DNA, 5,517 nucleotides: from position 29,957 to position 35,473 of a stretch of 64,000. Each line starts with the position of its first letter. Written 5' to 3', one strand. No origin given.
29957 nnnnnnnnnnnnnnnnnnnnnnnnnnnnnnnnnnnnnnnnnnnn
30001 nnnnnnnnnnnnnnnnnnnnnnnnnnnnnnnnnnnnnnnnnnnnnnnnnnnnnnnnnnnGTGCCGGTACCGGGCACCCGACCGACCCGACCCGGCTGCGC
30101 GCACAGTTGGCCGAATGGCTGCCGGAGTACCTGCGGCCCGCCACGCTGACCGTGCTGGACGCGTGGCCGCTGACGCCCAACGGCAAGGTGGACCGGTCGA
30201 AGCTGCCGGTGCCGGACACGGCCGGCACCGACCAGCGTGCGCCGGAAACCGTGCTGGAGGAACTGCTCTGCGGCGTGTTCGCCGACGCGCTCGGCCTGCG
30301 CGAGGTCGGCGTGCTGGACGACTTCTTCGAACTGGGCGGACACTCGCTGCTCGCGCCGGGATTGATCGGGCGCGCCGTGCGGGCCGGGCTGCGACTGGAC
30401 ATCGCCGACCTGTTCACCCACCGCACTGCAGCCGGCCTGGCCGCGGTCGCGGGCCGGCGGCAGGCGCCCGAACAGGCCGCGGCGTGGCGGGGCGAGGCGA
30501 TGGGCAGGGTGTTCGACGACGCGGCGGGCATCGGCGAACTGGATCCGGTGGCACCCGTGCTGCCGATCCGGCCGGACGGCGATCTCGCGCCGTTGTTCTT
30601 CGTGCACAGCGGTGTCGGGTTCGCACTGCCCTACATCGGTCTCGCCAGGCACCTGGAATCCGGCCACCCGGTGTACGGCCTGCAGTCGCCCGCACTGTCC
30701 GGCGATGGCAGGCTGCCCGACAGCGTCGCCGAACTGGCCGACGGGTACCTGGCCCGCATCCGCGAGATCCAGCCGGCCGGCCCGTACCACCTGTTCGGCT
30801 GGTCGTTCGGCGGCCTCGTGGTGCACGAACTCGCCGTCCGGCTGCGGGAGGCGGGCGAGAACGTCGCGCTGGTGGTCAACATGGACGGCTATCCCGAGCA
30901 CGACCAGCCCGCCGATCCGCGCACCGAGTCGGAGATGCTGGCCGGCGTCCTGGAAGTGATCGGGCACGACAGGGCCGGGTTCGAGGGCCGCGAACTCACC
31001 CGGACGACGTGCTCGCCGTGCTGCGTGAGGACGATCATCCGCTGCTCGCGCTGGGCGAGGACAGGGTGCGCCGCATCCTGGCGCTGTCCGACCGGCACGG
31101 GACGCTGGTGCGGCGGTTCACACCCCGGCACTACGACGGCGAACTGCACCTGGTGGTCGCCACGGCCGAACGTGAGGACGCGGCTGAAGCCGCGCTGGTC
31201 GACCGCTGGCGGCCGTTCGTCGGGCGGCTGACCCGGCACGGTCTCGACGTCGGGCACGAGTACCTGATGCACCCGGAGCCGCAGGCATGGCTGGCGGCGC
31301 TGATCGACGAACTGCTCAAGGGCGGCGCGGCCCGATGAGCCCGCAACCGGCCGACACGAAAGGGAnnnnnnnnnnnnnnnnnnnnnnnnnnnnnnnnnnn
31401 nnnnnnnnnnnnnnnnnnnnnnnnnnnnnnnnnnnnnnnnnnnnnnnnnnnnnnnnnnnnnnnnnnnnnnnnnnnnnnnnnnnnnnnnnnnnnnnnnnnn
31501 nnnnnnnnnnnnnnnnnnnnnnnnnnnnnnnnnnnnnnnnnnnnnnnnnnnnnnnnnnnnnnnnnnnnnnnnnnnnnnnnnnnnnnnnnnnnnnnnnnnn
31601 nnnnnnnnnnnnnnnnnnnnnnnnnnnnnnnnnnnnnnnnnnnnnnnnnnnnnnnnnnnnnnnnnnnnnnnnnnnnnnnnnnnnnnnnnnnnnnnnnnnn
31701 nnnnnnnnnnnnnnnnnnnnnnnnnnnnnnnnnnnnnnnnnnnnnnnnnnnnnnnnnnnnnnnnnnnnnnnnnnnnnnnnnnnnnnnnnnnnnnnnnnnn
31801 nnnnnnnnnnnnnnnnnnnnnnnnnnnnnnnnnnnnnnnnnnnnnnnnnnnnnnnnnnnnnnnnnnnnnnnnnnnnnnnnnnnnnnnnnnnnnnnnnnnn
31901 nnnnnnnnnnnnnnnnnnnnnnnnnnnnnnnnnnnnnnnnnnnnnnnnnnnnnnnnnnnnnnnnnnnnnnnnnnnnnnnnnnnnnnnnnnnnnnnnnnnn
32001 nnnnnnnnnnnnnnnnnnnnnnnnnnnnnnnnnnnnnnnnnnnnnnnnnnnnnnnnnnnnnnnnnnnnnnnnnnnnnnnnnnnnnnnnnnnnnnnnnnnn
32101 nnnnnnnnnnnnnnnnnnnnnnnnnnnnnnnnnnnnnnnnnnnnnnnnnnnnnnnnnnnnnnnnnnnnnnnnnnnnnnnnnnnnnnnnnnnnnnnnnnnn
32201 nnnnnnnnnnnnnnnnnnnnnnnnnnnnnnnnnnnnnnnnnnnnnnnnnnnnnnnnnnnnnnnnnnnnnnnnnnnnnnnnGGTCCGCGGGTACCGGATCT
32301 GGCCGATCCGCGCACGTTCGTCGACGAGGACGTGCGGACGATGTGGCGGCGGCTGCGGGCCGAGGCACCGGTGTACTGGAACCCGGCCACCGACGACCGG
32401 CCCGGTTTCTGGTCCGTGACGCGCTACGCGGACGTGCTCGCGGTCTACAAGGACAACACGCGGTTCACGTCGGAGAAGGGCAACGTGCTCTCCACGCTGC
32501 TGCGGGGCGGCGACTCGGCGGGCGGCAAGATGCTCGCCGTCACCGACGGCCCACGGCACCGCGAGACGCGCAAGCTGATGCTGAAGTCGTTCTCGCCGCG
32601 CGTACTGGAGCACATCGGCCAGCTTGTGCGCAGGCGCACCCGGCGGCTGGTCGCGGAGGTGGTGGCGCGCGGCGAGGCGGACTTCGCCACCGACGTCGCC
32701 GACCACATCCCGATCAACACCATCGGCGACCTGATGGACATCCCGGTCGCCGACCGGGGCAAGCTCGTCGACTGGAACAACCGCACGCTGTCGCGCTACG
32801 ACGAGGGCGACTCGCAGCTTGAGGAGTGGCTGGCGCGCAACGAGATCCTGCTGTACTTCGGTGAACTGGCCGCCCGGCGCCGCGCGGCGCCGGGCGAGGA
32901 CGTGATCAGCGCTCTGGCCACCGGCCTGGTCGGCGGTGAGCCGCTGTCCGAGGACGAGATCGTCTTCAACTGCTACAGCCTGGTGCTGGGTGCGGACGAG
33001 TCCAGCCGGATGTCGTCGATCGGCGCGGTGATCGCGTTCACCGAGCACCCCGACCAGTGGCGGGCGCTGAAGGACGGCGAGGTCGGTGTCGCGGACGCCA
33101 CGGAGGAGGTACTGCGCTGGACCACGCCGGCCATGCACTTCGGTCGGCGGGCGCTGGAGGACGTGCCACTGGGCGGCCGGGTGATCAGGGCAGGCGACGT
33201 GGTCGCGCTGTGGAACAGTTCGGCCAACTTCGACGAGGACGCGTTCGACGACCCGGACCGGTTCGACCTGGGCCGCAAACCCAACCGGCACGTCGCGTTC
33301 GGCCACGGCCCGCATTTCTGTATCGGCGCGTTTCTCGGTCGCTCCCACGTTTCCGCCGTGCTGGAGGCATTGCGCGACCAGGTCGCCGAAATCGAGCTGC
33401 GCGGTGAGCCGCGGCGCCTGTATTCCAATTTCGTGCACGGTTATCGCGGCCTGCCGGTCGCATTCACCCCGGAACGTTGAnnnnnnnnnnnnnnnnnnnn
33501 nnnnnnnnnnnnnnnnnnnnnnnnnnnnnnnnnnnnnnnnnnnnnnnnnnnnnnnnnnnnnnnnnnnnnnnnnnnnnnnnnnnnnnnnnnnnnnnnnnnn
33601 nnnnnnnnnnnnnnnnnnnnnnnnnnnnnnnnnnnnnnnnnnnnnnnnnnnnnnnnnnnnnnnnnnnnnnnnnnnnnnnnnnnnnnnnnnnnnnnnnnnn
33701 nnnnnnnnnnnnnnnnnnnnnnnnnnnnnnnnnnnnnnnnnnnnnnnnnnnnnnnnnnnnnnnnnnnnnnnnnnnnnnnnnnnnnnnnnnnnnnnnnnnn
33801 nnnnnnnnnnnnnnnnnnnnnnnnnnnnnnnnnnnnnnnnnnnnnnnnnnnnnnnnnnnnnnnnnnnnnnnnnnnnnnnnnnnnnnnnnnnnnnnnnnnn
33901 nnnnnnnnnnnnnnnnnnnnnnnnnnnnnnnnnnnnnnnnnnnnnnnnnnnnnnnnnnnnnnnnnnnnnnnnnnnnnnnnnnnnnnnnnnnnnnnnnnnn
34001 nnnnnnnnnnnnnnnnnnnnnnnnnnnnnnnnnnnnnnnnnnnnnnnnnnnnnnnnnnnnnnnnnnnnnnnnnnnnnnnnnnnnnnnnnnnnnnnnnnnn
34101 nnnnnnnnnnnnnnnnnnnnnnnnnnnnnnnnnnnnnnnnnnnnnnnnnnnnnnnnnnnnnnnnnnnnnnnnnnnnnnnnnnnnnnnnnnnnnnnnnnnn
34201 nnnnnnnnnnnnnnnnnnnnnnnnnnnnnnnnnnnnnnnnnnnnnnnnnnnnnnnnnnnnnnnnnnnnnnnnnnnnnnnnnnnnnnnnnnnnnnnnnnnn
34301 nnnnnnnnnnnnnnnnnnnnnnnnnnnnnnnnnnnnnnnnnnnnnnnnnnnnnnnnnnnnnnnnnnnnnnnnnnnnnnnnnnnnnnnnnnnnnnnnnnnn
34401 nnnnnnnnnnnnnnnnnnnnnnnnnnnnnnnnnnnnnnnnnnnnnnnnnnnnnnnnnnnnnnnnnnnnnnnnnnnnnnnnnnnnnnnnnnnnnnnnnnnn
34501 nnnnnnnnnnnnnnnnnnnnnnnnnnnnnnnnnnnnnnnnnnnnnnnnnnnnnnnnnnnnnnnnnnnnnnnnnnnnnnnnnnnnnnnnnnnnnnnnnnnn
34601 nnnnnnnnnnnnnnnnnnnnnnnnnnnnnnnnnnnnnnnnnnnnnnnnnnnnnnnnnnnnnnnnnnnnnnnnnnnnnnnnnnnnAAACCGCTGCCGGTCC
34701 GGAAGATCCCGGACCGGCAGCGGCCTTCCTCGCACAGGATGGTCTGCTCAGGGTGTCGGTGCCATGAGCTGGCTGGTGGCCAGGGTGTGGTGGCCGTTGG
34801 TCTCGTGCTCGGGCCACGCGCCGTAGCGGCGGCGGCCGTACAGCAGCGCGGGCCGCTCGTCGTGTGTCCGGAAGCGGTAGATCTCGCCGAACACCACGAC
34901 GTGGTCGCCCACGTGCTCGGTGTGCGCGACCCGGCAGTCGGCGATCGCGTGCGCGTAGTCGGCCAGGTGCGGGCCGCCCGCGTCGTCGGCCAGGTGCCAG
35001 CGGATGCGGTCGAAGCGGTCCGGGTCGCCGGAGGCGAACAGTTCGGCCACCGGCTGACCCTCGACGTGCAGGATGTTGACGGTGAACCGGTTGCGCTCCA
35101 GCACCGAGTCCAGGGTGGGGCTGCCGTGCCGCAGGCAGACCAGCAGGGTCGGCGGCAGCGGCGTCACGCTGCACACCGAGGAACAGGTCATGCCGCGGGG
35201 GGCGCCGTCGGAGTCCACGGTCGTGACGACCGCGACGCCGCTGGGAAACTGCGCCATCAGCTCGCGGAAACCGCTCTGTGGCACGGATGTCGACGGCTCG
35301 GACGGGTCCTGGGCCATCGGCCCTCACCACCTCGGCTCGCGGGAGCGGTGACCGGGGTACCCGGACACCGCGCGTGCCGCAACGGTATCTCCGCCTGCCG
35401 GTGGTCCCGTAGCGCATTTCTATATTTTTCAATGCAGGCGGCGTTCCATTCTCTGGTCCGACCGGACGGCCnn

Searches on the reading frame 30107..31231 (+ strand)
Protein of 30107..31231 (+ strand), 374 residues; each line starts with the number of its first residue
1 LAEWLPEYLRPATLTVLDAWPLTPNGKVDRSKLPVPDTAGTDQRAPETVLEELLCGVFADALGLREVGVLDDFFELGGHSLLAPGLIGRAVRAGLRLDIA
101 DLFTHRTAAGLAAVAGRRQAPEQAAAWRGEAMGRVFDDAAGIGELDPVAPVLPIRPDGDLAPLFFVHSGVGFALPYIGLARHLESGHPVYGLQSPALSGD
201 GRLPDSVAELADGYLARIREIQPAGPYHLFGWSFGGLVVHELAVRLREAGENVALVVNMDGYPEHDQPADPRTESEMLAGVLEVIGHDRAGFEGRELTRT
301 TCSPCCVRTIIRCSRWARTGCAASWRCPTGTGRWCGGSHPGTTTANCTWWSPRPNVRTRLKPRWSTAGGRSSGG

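Call 10: search_protein_families(library=pfam, proteins=[window:30107-31231:+], max_evalue=0.001)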
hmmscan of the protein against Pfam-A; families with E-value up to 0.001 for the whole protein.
window:30107-31231:+ (374 aa): 4 families
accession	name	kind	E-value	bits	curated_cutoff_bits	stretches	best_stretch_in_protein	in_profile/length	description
PF00975.26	Thioesterase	-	1.2e-23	85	26.4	1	162-287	2-130/226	Thioesterase domain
PF00550.31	PP-binding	-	3e-09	37.4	20.8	1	53-113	2-65/67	Phosphopantetheine attachment site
PF00561.26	Abhydrolase_1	-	3.3e-06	27.4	25.8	1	162-276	2-114/245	alpha/beta hydrolase fold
PF12697.13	Abhydrolase_6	-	3.1e-05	25.2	26.3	1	164-265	2-94/217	Alpha/beta hydrolase family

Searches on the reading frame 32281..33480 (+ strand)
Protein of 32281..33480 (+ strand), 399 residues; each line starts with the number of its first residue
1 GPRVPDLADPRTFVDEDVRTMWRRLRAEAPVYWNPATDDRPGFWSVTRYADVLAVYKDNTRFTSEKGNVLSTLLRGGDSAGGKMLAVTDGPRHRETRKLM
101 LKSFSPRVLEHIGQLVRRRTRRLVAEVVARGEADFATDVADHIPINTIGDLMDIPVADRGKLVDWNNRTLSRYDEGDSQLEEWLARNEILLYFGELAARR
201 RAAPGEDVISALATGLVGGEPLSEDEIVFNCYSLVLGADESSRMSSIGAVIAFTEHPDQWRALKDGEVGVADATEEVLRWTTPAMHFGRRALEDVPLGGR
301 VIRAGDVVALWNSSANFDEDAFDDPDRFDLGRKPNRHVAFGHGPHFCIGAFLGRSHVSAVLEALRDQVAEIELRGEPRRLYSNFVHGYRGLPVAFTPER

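Call 50: search_protein_families(library=ncbifam, proteins=[window:32281-33480:+], max_evalue=0.001)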
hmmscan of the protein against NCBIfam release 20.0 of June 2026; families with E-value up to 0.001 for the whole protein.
window:32281-33480:+ (399 aa): 9 families
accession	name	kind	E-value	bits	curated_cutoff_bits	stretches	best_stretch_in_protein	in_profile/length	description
NF041802.1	P450_SolI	exception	5.5e-45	153.6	850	1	12-393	26-420/424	solanimycin biosynthesis cytochrome P450 SolI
NF041177.1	Cyp119_Thmprot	equivalog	3.2e-43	147.9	680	1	23-394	6-365/368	cytochrome P450 Cyp119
TIGR04538.1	P450_cycloAA_1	subfamily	4.1e-40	137.8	500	1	19-374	12-372/395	cytochrome P450, cyclodipeptide synthase-associated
NF045816.1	PentlenlactSyn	equivalog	3e-37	128.3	700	1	24-395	21-396/396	pentalenolactone synthase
TIGR04458.1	CYP450_TxtE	equivalog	1.5e-29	102.9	500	1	18-392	13-399/403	4-nitrotryptophan synthase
TIGR04515.1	P450_rel_GT_act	subfamily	3.2e-28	99.2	343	1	15-392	30-384/386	P450-derived glycosyltransferase activator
NF050147.1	aminopyruv_ApyO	equivalog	9.4e-10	37.7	525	1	196-367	201-392/444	RiPP biosynthesis cytochrome P450 ApyO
NF051859.1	AlbFlvMonOxTrpSyn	equivalog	3.2e-07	29.3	700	0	193-332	223-382/457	bifunctional albaflavenone monooxygenase/terpene synthase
NF045812.1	PentlenOxigase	equivalog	1.1e-05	24.5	800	1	275-363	307-404/444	pentalenene oxygenase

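Call 58: search_solved_structures(query=window:32281-33480:+, max_evalue=1e-20)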
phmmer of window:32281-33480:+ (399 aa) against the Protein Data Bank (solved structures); distinct sequences matched with E-value up to 1e-20: 383 (the best 60 are shown).
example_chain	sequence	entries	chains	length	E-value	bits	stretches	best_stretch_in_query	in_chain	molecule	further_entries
4l0e_A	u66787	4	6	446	1.2e-155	521.6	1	6-397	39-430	P450 monooxygenase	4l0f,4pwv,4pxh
8vxi_A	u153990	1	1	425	1.5e-89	303.9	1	5-399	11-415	CYP125MRCA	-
8vxg_A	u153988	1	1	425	4.1e-89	302.5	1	3-399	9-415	CYP125MRCA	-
3mgx_A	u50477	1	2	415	5.9e-74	252.6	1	5-396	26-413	Putative P450 monooxygenase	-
6bld_A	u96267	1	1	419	3.4e-66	227.1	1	21-395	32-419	Cytochrome P450 268A2 Cyp268A2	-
7qwn_A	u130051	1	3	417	2.2e-65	224.4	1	6-396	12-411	Steroid C26-monooxygenase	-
7r1i_A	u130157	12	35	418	2.2e-65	224.4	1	6-396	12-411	Steroid C26-monooxygenase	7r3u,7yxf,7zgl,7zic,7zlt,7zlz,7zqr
2xn8_A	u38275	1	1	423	2.3e-65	224.4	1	6-396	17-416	PUTATIVE CYTOCHROME P450 125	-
2xc3_A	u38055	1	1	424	2.3e-65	224.3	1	6-396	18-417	PUTATIVE CYTOCHROME P450 125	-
2x5l_A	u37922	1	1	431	2.4e-65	224.3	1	6-396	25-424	PUTATIVE CYTOCHROME P450 125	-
3ivy_A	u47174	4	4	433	2.5e-65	224.2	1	6-396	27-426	Cytochrome P450 CYP125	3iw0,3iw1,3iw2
2x5w_A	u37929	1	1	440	2.7e-65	224.1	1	6-396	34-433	PUTATIVE CYTOCHROME P450 125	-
7qke_A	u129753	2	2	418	3.2e-65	223.8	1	6-396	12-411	Steroid C26-monooxygenase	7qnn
5dqn_A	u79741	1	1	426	2.9e-64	220.7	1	24-396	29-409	Cytochrome P450 CYP125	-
4apy_A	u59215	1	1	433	3.8e-64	220.3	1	24-396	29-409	P450 HEME-THIOLATE PROTEIN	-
2wm4_A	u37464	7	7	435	1.1e-60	208.9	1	14-395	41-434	PUTATIVE CYTOCHROME P450 124 | Methyl-branched lipid omega-hydroxylase | CYP124 in complex with inhibitor carbethoxyhexyl imidazole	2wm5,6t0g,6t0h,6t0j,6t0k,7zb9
8fjo_A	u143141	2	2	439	1e-57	199.1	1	16-396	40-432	Cytochrome P450 124A1, Cyp124A1 | Cytochrome P450 124A1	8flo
6cvc_A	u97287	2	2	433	1.3e-57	198.8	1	16-396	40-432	Cytochrome P450 124A1, Cyp124A1 | Cytochrome P450 124A1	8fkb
8gdi_A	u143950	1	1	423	1.4e-57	198.7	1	16-395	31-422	Cytochrome P450 124A1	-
6hqg_A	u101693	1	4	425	4.8e-56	193.6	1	8-395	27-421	Cytochrome P450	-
5li6_A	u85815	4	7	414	1.1e-55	192.4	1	6-388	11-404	Putative cytochrome P450 126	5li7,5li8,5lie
2yoo_A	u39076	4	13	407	1.4e-55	192.1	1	6-398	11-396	P450 HEME-THIOLATE PROTEIN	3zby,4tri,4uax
3tkt_A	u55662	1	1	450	1.2e-54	189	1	9-394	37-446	Cytochrome P450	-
3rwl_A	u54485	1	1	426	1.6e-54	188.6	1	6-392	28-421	Cytochrome P450 alkane hydroxylase 1 CYP153A7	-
7ant_A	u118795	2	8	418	7.6e-53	183.1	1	6-394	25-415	Cytochrome P450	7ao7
8b2p_A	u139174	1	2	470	3.2e-52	181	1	8-397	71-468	Cytochrome P450 alkane hydroxylase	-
7smz_A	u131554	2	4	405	3e-51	177.8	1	6-399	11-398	Cytochrome P450 142A3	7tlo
5fyf_A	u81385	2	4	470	3.1e-51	177.8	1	6-398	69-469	CYTOCHROME P450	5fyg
6hqd_A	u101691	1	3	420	3.7e-51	177.6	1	6-394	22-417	Cytochrome P450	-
9vfd_A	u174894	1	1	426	3.9e-51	177.5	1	6-394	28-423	Cytochrome P450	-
8hgd_B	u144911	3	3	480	1.2e-50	175.9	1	6-398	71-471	Cytochrome P450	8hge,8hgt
9ixl_B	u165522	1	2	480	2.3e-50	174.9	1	6-398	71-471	Cytochrome P450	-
9kki_A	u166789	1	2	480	2.3e-50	174.9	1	6-398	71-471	Cytochrome P450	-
2xkr_A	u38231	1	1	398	3.1e-50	174.5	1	6-398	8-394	PUTATIVE CYTOCHROME P450 142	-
9uy0_A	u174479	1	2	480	3.1e-50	174.5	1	6-398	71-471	Cytochrome P450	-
7sh5_A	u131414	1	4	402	5.8e-50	173.6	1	6-399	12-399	Cytochrome P450 142A3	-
8yhn_A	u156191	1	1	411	9.5e-49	169.6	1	88-395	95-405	Cytochrome P450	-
4yzr_A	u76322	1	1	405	3.2e-47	164.6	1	43-395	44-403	Polyketide biosynthesis cytochrome P450 PksS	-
5l90_A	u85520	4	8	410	6e-47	163.7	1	22-391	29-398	Cytochrome P450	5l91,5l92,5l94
7wex_A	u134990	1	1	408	7.6e-47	163.3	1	9-395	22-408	Cytochrome P450 hydroxylase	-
2jjn_A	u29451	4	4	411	5.2e-46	160.6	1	34-394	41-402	CYTOCHROME P450 113A1 | ERYTHROMYCIN B/D C-12 HYDROXYLASE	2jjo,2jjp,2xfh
7y9o_A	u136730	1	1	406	8.9e-46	159.8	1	21-389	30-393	Cytochrome P450 monooxygenase YjiB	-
1cpt_A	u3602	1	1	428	1e-45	159.6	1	10-396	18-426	CYTOCHROME P450-TERP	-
8eul_A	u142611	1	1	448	1.1e-45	159.5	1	10-396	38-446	Cytochrome P450-terp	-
8euh_A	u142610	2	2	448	1.2e-45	159.4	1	10-396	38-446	Cytochrome P450-terp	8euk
7y97_A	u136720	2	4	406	3e-45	158.1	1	21-377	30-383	Cytochrome P450 monooxygenase YjiB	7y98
5vws_A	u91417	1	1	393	4e-45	157.7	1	24-393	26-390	Cytochrome P450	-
4rm4_A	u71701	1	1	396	2.9e-44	154.8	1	23-366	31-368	Cytochrome P450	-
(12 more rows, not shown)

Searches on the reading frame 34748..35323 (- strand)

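Call 10: search_protein_families(library=pfam, proteins=[window:34748-35323:-], max_evalue=0.001)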
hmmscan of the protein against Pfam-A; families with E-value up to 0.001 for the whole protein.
window:34748-35323:- (191 aa): 1 family
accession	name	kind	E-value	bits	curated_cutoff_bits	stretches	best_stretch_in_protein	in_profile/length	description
PF01613.24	Flavin_Reduct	-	4.3e-35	121.5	27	1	23-170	1-152/153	Flavin reductase like domain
